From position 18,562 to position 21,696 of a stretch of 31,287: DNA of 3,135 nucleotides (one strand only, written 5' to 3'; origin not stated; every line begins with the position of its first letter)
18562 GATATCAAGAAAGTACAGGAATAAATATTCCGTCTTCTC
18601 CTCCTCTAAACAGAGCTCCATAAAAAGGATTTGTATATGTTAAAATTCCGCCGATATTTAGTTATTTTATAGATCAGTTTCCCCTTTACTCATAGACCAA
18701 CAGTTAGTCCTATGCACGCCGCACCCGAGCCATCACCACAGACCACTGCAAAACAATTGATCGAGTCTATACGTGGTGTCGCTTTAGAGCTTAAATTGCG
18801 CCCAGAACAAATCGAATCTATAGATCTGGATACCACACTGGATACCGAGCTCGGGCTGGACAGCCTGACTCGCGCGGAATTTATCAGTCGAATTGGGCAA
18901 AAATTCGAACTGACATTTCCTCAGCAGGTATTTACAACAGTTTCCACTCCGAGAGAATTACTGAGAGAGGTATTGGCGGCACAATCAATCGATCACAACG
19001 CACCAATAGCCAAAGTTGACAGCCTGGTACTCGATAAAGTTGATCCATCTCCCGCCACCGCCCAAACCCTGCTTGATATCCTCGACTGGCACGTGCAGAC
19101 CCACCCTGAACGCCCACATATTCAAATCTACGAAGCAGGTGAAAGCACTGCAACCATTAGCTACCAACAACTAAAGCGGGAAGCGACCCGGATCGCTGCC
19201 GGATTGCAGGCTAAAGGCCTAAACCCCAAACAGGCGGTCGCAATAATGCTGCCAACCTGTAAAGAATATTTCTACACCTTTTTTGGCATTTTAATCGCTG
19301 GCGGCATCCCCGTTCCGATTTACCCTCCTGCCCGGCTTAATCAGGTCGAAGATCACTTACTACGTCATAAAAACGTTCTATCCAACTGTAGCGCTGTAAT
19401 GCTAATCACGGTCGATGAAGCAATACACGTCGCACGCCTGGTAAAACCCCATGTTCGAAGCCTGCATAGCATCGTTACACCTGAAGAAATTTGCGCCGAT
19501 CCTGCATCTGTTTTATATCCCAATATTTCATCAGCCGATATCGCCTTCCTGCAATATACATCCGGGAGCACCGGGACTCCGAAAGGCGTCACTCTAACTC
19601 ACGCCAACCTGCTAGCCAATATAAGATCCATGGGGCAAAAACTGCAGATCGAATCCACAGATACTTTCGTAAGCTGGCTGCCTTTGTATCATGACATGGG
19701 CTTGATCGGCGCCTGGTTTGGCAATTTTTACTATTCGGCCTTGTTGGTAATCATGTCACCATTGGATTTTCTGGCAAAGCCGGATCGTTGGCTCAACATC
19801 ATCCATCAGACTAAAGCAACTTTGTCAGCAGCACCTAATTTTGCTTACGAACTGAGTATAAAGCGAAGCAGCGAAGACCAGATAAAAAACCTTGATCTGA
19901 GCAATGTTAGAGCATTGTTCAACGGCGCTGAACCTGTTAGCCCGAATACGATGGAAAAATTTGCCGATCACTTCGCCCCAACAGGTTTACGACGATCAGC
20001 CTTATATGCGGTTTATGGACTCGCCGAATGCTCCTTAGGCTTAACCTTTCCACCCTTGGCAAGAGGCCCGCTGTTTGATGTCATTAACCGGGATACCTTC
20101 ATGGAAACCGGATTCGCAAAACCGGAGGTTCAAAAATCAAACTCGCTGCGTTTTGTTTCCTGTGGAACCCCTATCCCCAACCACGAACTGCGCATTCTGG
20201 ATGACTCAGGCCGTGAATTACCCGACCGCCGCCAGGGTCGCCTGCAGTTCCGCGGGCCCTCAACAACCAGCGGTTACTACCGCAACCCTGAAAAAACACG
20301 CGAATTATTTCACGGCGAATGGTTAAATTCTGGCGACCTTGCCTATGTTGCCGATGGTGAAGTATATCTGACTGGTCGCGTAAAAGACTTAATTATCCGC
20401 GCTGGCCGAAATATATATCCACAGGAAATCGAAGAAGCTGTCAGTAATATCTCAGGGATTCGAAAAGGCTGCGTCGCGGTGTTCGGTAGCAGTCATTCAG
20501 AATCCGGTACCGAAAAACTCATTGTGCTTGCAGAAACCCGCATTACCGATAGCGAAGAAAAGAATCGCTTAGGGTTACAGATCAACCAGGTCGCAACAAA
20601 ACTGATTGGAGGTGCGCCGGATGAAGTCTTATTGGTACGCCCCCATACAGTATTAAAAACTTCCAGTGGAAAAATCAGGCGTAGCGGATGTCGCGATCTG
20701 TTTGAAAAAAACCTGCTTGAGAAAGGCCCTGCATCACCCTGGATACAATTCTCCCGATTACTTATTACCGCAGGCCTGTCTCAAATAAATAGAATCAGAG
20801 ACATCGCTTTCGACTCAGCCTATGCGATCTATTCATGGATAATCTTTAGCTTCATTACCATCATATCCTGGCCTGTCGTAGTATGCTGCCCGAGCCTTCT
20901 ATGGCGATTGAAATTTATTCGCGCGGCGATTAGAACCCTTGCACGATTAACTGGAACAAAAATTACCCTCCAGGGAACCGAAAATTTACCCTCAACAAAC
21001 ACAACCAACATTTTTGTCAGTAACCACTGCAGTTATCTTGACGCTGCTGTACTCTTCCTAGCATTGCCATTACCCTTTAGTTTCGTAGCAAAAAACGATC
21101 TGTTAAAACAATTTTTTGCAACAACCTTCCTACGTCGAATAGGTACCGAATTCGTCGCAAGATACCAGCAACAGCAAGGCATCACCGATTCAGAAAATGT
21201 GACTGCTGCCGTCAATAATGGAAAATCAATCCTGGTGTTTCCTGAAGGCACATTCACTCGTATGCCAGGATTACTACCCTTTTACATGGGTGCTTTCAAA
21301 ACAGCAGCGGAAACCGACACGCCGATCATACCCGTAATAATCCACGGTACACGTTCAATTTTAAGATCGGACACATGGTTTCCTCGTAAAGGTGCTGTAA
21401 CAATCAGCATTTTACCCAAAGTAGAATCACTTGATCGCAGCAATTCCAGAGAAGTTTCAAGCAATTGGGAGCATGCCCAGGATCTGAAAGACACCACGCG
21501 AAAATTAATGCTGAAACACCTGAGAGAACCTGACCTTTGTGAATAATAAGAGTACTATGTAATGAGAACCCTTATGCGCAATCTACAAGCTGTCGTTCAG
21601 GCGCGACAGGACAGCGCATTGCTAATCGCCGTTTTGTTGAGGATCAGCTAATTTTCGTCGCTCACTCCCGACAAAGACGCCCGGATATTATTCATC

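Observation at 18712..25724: Cluster of an ACP/acyl-AMP-ligase/acyltransferase fusion, a GH17-GT2 glucan synthase and an OpgC-like acyltransferase. This is a candidate pathway for an acylated periplasmic beta-glucan or glycolipid.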

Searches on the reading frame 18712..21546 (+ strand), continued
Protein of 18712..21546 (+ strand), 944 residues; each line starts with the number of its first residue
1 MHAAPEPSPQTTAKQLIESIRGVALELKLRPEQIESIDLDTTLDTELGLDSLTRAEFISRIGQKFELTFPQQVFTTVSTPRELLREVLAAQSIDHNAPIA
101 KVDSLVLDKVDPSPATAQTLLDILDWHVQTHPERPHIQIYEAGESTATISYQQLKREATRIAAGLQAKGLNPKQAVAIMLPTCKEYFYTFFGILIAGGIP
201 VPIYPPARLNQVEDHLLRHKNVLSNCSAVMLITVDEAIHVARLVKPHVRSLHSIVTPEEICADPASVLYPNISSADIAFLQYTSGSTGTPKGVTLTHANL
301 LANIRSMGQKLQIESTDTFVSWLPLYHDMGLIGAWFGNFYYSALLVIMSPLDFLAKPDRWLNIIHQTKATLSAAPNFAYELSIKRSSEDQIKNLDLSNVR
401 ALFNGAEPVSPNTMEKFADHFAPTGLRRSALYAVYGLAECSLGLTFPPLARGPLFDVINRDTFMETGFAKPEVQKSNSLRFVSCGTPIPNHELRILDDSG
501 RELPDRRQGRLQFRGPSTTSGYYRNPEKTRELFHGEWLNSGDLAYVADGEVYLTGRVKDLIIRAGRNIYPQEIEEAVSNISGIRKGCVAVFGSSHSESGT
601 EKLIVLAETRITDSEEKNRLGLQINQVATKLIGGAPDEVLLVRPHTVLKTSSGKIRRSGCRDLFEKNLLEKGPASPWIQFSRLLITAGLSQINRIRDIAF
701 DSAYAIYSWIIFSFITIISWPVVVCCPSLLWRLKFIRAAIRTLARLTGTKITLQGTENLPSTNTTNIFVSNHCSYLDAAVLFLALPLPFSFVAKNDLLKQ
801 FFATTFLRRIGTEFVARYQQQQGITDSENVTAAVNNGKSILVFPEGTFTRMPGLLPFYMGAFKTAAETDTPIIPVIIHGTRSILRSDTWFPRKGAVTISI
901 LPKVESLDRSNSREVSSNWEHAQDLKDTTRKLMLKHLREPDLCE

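Call 66: list_cluster_members(proteins=[P0001, P0121, P0241])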
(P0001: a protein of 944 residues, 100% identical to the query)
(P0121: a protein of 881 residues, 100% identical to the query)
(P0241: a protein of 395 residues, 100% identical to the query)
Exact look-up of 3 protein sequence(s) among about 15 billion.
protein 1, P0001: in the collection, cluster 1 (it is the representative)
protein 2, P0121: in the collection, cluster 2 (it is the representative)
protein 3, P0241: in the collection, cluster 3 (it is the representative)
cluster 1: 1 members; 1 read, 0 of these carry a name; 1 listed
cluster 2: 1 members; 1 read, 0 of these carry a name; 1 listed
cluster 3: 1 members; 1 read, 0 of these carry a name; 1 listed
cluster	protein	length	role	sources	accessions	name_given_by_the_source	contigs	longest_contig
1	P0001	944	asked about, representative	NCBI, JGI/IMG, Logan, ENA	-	-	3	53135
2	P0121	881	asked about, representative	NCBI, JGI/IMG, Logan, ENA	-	-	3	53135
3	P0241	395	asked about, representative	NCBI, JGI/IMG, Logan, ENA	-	-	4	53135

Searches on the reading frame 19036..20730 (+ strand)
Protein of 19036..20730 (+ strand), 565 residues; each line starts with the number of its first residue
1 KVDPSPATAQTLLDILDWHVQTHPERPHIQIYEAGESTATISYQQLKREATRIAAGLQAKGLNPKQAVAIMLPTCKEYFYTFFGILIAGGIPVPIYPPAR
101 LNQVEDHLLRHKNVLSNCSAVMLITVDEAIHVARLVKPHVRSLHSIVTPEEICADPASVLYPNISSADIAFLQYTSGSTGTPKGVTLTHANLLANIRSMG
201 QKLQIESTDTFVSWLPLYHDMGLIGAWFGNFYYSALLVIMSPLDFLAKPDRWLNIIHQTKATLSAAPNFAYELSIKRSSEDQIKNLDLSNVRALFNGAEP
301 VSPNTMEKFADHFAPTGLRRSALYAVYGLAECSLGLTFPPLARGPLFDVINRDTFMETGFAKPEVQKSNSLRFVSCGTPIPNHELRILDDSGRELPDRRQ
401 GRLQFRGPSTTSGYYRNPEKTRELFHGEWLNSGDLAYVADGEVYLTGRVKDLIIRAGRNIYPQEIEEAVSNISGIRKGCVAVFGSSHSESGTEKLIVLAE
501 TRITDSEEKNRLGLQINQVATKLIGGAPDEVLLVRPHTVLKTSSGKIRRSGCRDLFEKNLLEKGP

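Call 65: search_solved_structures(query=window:19036-20730:+, max_evalue=1e-60, show_alignments=4)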
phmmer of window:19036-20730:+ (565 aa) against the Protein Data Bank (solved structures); distinct sequences matched with E-value up to 1e-60: 13.
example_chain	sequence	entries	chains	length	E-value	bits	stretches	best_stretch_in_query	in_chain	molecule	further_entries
7r7f_A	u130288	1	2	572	5.9e-86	292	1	12-556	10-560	Polyketide synthase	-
7r7e_A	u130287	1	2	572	7.8e-86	291.6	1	12-556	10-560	Polyketide synthase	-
7r7g_A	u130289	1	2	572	2.9e-85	289.8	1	12-556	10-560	Polyketide synthase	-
3pbk_A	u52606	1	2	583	7.9e-82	278.4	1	39-558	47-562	Fatty Acyl-Adenylate Ligase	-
3kxw_A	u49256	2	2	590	5.2e-79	269.1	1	10-558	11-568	Saframycin Mx1 synthetase B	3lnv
7wua_A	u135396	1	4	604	9.7e-73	248.4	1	46-552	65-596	Acyl-CoA synthase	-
5ey9_A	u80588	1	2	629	5.8e-70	239.3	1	53-484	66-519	Long-chain-fatty-acid--AMP ligase FadD32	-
5hm3_A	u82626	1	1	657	5.2e-69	236.1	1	54-559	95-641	Long-chain-fatty-acid--AMP ligase FadD32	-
5d6j_A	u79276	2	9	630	7.9e-68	232.2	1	44-556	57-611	Acyl-CoA synthase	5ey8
5icr_A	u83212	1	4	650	9.2e-68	232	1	44-556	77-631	Acyl-CoA synthase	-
6ulx_A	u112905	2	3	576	1.9e-65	224.3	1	9-555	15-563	Amino acid adenylation domain-containing protein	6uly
6ulw_A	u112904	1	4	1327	2e-64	220.9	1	9-555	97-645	Amino acid adenylation domain-containing protein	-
8hd4_A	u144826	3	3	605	1.3e-63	218.2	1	38-559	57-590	Long-chain-fatty-acid--AMP ligase FadD23 | Fatty-acid-CoA ligase FadD23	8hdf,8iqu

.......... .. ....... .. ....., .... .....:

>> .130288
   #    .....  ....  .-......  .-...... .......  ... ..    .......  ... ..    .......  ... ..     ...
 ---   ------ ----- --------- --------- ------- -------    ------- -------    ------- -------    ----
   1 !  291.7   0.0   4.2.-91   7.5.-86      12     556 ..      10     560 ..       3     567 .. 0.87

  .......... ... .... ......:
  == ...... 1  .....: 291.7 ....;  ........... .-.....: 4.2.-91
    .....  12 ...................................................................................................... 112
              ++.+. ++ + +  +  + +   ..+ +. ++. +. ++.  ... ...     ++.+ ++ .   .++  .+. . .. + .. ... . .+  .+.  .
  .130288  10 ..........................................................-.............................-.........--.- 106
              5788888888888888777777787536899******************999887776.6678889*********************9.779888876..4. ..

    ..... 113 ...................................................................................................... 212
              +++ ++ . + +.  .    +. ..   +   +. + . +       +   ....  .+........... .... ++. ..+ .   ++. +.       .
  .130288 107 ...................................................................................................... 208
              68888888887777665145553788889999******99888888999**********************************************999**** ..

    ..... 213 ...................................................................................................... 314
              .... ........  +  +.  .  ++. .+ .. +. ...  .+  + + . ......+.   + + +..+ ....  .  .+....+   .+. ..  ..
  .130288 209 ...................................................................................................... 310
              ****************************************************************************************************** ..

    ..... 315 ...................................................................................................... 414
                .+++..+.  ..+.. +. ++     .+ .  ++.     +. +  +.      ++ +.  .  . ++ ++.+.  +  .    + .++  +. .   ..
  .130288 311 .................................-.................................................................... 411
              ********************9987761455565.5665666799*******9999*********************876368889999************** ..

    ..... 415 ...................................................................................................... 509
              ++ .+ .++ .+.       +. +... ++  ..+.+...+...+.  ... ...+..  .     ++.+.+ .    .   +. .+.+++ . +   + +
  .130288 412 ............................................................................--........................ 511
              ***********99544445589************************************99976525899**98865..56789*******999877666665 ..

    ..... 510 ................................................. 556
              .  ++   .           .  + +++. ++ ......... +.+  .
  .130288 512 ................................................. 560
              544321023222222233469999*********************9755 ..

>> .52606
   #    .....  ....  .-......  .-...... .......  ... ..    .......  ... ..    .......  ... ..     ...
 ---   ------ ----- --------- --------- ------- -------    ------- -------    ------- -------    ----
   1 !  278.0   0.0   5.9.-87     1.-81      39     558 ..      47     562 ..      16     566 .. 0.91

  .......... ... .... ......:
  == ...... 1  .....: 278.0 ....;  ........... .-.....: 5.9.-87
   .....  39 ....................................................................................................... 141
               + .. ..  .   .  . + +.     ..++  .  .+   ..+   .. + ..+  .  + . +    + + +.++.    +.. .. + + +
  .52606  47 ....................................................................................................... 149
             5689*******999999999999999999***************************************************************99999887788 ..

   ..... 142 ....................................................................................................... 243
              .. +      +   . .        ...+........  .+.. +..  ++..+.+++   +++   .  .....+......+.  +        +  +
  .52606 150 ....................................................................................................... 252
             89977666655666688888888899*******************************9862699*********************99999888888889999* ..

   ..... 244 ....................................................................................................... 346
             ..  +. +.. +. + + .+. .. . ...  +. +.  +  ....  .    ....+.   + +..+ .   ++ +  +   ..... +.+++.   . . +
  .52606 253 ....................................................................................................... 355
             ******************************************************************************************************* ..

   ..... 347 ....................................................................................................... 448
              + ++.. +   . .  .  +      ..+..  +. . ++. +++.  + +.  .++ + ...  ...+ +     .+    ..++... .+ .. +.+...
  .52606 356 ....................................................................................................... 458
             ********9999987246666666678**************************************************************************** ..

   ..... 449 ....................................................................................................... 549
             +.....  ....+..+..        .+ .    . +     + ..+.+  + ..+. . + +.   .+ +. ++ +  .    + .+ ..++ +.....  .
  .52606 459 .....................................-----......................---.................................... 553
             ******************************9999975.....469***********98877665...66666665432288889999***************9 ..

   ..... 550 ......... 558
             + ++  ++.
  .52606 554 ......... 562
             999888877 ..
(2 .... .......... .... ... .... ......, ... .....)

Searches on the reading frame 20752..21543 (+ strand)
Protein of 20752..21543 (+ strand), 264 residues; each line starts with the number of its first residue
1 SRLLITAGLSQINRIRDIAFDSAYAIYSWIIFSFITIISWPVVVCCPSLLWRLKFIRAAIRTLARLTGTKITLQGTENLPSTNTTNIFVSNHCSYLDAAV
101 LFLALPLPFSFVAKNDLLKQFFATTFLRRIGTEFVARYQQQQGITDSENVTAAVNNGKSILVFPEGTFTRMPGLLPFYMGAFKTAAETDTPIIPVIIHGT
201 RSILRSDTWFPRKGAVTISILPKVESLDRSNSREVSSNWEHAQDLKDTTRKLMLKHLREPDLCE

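Call 20: search_protein_families(library=ncbifam, proteins=[window:20752-21543:+], max_evalue=0.01)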
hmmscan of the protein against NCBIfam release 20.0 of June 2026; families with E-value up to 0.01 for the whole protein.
window:20752-21543:+ (264 aa): 9 families
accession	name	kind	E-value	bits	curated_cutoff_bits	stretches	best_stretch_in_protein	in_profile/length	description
TIGR00530.1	AGP_acyltrn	subfamily_domain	6.6e-26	90.6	102.95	1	68-197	1-129/130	1-acylglycerol-3-phosphate O-acyltransferase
NF006386.0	PRK08633.1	equivalog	4.7e-20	70.9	1221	1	23-199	389-553/1147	acyl-[ACP]--phospholipid O-acyltransferase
NF005291.0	PRK06814.1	equivalog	1.4e-18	66.3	1349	1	30-224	402-594/1140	acyl-[ACP]--phospholipid O-acyltransferase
NF011593.0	PRK15018.1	equivalog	1e-11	45.1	501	1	62-226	44-206/245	1-acylglycerol-3-phosphate O-acyltransferase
NF052552.1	LyOrLpactfOlsARHOCB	equivalog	4e-11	42.4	300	1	62-184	68-183/271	lyso-ornithine lipid O-acyltransferase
NF005959.0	PRK08043.1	equivalog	4.2e-11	41.8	886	1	56-223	6-159/719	bifunctional acyl-ACP--phospholipid O-acyltransferase/long-chain-fatty-acid--ACP ligase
NF052553.1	LyOrLpactfOlsABRUA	equivalog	4.4e-11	42.4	300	1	30-185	12-164/263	lyso-ornithine lipid O-acyltransferase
NF053697.1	LyGlyAclTfGlsABct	equivalog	5.2e-06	25.8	260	1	54-202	50-198/267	lyso-glycine lipid O-acyltransferase GlsA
NF052615.1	orn_lipid_OlsF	equivalog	0.0097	14.5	620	0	138-203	133-202/570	bifunctional ornithine lipid synthase OlsF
